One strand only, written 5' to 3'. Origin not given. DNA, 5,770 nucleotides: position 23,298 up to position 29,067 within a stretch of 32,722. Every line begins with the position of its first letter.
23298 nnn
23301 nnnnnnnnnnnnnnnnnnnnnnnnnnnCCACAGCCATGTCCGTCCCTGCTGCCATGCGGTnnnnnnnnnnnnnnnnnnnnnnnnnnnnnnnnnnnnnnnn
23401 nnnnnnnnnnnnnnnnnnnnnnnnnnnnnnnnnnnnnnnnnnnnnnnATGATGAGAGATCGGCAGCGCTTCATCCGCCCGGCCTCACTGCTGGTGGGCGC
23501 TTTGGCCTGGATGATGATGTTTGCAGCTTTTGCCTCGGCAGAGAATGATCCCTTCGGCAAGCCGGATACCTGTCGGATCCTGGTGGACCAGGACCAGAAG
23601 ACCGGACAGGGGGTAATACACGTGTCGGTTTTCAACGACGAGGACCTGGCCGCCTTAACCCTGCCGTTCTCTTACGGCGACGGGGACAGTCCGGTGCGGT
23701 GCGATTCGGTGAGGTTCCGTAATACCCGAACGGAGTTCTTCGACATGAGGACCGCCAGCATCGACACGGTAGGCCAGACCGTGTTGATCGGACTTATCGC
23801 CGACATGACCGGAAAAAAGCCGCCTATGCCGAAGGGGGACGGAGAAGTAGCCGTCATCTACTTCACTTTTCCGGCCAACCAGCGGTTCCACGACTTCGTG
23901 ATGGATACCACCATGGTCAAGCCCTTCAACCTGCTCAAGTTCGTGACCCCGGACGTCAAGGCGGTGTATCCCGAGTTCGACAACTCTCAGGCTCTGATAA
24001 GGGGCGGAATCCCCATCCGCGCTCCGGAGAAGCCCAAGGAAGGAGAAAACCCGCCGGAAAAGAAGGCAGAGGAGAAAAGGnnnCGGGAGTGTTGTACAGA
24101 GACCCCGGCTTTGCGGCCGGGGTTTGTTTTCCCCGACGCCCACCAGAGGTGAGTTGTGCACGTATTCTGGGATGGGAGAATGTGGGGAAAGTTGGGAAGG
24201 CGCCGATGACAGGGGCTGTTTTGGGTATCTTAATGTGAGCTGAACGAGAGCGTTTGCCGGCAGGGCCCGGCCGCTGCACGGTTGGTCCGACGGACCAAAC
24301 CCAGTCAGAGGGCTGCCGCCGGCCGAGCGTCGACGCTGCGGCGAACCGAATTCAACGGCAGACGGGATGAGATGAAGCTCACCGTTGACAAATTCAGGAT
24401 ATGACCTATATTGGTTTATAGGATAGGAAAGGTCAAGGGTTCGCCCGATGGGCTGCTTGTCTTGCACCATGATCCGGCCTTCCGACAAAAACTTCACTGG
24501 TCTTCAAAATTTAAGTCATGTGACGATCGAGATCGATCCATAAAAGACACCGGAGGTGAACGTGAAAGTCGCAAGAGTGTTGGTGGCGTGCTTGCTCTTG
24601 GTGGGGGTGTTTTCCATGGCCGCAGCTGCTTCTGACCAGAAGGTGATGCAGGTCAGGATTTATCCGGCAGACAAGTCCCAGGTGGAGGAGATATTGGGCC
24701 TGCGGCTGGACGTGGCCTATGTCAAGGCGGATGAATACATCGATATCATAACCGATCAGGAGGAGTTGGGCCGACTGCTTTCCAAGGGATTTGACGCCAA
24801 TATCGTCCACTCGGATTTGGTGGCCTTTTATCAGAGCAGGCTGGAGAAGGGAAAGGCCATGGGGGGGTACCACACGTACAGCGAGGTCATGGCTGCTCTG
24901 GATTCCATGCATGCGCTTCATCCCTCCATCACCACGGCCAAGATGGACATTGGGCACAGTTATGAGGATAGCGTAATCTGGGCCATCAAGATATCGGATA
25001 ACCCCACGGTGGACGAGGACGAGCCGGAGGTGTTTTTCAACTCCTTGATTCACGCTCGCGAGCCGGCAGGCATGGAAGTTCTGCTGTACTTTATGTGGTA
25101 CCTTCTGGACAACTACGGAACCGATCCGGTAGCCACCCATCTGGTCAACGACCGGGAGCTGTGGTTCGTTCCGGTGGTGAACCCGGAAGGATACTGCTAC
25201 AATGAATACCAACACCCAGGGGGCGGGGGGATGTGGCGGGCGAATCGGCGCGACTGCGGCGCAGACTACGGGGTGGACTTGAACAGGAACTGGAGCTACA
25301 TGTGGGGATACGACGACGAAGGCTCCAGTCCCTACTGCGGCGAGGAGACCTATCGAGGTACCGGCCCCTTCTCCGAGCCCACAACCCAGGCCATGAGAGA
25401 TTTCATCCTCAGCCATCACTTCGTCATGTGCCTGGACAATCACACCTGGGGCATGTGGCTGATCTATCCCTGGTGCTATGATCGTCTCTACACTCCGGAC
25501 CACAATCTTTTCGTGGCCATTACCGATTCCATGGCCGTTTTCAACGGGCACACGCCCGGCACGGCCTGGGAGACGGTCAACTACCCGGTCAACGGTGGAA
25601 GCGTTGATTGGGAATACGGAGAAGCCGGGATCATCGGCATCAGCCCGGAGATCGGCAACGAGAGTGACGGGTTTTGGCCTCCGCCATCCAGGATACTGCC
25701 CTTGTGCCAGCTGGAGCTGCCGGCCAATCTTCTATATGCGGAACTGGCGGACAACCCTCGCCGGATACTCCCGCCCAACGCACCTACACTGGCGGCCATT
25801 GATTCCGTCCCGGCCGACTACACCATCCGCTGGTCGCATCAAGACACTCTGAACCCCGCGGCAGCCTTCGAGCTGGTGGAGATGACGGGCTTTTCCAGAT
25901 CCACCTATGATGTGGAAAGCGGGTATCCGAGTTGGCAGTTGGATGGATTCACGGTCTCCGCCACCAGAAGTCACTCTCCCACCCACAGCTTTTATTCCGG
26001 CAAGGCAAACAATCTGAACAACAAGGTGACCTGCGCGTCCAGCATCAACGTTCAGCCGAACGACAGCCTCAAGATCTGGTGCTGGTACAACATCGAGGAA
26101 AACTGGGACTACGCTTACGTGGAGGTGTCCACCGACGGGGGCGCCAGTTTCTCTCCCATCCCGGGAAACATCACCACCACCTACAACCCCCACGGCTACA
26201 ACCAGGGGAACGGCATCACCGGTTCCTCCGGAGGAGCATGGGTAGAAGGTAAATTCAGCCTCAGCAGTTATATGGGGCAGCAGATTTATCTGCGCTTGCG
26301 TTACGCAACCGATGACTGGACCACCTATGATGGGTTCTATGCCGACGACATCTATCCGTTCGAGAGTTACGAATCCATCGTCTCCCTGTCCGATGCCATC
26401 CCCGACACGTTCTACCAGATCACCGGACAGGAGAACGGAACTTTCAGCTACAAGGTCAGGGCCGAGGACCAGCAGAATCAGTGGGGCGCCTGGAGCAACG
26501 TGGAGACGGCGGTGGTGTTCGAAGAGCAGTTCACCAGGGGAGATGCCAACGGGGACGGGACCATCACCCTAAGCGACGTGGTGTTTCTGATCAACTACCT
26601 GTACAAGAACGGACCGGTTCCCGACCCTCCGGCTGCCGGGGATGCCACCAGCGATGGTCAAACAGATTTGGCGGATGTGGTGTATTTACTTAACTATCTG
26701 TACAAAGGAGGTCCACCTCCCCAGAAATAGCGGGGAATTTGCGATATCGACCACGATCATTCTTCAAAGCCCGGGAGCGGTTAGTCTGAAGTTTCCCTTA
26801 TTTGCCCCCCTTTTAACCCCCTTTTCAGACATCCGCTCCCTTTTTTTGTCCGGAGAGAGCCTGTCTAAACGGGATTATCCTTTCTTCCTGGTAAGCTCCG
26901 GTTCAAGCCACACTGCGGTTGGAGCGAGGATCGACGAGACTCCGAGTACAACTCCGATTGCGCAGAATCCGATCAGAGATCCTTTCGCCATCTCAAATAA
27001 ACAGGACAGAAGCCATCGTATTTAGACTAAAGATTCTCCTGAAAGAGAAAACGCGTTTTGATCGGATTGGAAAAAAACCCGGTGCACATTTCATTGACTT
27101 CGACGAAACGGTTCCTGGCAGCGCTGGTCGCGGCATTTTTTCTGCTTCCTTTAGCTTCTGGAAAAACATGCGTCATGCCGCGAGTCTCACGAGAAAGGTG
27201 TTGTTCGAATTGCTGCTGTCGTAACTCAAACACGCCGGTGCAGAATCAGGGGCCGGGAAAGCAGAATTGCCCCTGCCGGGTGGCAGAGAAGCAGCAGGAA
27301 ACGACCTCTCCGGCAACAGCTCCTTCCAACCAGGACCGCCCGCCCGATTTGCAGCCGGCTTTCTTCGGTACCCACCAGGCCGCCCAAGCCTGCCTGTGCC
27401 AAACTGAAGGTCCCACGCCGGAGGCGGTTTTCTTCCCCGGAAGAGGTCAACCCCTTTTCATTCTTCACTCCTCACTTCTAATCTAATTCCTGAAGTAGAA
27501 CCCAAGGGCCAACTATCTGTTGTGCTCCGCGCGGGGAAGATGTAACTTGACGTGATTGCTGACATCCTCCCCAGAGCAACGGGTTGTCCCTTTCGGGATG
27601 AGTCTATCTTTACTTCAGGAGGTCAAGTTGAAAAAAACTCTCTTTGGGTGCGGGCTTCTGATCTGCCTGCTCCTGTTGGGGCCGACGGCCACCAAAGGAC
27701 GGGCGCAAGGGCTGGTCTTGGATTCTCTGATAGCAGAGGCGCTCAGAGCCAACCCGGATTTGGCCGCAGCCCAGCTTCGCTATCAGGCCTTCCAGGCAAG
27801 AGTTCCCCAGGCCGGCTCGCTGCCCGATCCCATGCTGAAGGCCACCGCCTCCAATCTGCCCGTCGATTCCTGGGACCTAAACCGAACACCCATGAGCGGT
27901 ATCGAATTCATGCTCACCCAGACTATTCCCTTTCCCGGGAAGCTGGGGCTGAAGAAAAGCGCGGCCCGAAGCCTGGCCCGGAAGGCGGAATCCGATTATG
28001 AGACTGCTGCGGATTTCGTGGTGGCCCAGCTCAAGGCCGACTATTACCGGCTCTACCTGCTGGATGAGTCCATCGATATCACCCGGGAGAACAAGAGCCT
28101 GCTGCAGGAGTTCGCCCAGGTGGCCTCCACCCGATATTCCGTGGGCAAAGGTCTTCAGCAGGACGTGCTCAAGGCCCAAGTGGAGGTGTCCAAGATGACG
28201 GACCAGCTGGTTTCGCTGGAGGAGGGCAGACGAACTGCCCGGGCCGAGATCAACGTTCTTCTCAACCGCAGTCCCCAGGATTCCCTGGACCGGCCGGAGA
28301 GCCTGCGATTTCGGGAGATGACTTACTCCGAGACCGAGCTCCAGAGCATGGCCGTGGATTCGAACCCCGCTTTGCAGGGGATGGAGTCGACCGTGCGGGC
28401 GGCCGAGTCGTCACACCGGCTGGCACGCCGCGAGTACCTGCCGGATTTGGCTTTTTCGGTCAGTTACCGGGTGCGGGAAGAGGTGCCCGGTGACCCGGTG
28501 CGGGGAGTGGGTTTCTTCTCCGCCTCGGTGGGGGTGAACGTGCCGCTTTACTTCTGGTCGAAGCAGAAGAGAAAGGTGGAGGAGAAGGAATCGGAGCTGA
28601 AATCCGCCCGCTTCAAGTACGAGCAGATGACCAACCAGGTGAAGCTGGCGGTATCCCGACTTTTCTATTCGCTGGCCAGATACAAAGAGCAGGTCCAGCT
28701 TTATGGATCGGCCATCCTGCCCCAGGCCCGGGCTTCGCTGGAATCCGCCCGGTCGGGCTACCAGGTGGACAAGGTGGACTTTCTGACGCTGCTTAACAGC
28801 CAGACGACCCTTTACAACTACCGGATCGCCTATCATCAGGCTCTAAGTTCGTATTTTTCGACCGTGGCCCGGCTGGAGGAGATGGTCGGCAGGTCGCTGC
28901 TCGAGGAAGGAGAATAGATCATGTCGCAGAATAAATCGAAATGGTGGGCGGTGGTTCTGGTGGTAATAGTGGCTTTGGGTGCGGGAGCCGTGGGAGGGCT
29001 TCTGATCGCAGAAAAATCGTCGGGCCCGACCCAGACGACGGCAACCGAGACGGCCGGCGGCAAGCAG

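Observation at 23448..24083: Possible cohesin-like partner encoded next to a dockerin-bearing peptidase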

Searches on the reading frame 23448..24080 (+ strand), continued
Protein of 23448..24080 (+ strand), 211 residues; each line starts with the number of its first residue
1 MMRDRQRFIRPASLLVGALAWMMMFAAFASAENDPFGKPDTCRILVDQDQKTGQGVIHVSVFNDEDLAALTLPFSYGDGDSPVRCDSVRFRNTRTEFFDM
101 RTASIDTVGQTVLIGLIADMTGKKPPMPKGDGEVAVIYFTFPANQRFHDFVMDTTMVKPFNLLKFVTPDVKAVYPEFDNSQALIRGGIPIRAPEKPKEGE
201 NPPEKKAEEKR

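Call 84: list_cluster_members(proteins=[P0123, P0147, P0152, P0117, P0119, P0126, P0104, P0109, P0112, P0124])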
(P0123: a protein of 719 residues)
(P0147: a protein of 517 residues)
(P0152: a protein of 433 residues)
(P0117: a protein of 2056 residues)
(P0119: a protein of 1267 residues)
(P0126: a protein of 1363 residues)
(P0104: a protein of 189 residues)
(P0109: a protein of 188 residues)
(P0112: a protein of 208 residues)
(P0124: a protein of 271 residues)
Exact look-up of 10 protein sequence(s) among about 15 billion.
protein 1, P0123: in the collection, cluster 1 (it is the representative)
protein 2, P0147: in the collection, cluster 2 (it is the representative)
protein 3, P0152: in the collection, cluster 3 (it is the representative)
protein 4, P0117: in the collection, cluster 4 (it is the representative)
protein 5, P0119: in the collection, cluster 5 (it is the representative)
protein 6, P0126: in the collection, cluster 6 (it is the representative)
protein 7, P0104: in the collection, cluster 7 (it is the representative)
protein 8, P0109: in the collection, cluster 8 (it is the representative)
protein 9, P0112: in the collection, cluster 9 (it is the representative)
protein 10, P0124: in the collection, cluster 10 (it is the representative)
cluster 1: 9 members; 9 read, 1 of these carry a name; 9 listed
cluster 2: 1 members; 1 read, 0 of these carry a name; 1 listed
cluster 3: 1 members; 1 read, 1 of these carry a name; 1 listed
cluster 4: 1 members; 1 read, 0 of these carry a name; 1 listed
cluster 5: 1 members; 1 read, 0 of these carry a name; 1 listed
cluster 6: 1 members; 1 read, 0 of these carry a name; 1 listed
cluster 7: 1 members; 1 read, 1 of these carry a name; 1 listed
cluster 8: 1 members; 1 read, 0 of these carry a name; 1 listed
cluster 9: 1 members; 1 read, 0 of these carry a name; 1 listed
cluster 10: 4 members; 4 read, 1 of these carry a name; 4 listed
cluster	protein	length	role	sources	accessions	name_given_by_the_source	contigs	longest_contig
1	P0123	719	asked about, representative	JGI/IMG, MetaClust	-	\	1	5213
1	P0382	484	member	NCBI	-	-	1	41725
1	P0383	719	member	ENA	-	-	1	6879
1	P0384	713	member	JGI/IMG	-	-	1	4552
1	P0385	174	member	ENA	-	-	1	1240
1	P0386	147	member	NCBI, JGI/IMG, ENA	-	-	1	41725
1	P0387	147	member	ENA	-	-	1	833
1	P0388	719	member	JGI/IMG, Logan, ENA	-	-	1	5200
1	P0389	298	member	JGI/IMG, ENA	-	-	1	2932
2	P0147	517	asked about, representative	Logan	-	-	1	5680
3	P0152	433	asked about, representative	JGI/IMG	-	hypothetical protein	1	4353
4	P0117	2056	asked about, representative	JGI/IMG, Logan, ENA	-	-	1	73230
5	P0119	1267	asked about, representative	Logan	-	-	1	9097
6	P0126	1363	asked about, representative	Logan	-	-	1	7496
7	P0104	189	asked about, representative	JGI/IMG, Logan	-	hypothetical protein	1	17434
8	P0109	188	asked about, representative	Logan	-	-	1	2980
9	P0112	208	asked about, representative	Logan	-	-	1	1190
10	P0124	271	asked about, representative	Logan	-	-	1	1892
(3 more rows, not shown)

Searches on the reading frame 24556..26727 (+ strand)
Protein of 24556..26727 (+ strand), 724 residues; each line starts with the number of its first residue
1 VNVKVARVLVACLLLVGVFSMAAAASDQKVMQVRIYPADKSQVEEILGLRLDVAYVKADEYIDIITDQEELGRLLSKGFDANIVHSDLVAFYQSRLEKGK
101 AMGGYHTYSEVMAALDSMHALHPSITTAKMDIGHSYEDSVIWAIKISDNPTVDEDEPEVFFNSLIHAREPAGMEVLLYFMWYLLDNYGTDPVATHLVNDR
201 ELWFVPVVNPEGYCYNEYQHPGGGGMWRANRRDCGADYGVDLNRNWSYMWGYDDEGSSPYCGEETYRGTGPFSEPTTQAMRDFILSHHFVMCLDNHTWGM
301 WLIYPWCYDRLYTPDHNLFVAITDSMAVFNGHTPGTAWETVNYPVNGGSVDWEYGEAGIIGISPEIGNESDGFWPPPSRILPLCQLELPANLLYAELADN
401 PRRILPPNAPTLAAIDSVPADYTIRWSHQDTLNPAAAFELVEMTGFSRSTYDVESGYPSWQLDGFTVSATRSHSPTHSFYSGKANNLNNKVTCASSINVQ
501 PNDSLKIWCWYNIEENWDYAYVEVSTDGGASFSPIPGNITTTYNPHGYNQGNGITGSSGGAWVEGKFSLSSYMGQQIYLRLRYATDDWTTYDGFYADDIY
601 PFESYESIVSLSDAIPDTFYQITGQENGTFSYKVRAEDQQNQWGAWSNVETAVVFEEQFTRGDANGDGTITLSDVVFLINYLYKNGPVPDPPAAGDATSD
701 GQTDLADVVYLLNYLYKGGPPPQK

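Call 4: search_protein_families(library=pfam, proteins=[window:24556-26727:+], max_evalue=10)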
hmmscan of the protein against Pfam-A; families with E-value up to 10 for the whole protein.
window:24556-26727:+ (724 aa): 6 families
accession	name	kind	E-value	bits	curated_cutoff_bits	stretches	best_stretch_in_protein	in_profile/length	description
PF00246.29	Peptidase_M14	-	4.4e-60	204.1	21.6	1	113-386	3-282/286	Zinc carboxypeptidase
PF20773.4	InhA-like_MAM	-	1.5e-31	109.9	26.9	1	462-599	24-160/191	Immune inhibitor A-like, MAM domain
PF00404.24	Dockerin_1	-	2e-08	34.7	22.9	1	662-715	2-56/57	Dockerin type I domain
PF00036.39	EF-hand_1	-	0.13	12.3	25.4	1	655-676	2-23/29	EF hand domain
PF13202.12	EF-hand_5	-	0.17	11.9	25.9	1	657-673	3-19/25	EF hand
PF13405.12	EF-hand_6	-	0.27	11.6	25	1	655-679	2-26/30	EF-hand domain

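Call 5: search_protein_families(library=ncbifam, proteins=[window:24556-26727:+], max_evalue=10)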
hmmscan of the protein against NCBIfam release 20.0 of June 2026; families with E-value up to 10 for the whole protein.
window:24556-26727:+ (724 aa): 4 families
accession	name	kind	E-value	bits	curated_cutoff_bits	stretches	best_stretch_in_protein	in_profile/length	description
NF038111.1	rhom_dep_M36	equivalog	0.00064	17.2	1700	1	496-600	1047-1162/1315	rhombosortase-dependent M36 family metallopeptidase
NF041540.1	dockerin_GC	domain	0.0078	16.6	29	1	663-714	11-62/67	GC-type dockerin domain-anchored protein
NF038128.1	choice_anch_J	domain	0.011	16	30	1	497-599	70-160/162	choice-of-anchor J domain-containing protein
NF002759.0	PRK02813.1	equivalog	0.14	11.1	356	1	62-135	258-329/430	M18 family aminopeptidase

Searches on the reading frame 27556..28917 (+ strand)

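Call 19: search_protein_families(library=pfam, proteins=[window:27556-28917:+], max_evalue=0.001)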
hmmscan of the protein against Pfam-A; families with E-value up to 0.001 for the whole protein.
window:27556-28917:+ (453 aa): 1 family
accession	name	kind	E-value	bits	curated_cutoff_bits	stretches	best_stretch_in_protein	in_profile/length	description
PF02321.23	OEP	-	1.5e-53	181.8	22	2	261-445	3-187/187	Outer membrane efflux protein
